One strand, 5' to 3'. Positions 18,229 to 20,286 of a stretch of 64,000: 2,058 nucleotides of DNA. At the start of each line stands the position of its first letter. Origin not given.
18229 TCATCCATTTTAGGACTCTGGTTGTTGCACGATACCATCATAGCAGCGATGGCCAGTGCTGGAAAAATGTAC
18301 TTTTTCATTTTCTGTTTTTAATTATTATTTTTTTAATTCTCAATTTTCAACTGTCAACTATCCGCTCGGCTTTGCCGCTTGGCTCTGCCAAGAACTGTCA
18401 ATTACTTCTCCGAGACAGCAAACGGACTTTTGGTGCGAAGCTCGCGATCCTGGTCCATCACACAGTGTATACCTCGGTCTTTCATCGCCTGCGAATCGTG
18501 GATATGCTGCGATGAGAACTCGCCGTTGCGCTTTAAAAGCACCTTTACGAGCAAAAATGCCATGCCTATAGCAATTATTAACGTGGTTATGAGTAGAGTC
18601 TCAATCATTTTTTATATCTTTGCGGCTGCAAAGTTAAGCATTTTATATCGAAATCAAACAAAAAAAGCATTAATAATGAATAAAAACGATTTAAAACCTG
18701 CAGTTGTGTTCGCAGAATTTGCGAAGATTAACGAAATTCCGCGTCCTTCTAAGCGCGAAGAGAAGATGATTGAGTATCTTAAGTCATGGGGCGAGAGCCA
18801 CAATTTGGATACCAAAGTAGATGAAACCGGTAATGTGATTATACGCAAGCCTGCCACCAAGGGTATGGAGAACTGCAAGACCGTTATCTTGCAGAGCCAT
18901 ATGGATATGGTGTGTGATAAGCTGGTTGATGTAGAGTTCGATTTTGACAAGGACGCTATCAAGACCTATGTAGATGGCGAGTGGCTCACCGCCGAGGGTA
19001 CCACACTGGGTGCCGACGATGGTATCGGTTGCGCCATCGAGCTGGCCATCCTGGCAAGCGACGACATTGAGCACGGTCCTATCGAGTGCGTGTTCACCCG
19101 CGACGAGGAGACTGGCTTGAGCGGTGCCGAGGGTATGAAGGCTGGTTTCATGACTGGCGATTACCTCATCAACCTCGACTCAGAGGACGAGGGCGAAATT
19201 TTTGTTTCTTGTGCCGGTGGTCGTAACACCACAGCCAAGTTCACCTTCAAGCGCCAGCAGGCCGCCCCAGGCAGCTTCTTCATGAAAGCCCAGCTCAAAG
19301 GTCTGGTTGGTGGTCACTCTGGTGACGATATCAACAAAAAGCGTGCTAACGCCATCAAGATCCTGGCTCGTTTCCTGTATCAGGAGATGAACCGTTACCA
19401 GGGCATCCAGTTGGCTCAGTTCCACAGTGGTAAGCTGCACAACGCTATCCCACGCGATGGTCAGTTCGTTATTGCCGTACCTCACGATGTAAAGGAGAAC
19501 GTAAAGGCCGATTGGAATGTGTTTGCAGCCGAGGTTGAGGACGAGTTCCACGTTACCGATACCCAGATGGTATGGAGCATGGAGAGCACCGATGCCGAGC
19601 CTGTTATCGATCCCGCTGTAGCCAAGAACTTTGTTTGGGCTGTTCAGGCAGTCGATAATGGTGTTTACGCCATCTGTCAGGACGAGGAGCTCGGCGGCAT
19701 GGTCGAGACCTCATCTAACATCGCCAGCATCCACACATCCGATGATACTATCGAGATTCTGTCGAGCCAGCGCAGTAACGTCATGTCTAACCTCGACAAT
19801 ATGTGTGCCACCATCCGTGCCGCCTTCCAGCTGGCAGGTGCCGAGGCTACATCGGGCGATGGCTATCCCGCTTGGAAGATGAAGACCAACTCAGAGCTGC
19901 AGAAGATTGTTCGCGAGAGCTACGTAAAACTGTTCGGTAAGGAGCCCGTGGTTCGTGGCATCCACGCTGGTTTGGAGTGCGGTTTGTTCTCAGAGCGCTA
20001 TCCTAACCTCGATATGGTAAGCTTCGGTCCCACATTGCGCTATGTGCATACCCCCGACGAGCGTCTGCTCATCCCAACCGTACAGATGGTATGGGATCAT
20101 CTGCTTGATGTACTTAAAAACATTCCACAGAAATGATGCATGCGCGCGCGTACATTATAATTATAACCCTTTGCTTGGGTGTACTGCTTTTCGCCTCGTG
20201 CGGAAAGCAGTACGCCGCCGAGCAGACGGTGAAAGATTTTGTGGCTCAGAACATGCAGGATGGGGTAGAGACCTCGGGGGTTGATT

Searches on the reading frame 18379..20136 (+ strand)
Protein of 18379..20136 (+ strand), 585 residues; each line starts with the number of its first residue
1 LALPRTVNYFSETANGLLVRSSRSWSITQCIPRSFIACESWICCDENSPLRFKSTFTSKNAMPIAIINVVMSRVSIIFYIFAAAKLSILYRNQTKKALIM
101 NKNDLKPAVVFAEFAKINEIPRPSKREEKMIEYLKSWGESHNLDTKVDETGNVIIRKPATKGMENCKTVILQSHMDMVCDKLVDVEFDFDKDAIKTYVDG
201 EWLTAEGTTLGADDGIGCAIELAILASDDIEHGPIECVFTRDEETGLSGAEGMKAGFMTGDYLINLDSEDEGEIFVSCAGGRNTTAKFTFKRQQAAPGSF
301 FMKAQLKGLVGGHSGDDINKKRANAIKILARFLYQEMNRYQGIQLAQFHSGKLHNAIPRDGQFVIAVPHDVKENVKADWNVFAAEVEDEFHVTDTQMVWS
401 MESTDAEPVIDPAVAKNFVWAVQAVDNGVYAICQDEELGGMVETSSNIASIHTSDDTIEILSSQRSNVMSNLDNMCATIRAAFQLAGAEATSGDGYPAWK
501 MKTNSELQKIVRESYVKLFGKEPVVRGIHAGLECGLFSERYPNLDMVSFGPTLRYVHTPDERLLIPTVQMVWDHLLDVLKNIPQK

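Call 48: search_protein_families(library=pfam, proteins=[window:18379-20136:+], max_evalue=0.001)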
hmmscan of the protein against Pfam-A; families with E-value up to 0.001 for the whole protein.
window:18379-20136:+ (585 aa): 2 families
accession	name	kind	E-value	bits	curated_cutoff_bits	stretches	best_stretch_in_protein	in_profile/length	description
PF01546.33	Peptidase_M20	-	6.1e-12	46.3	24.6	1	170-568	1-193/206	Peptidase family M20/M25/M40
PF07687.19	M20_dimer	-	7.5e-06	26.3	21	1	306-390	3-103/107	Peptidase dimerisation domain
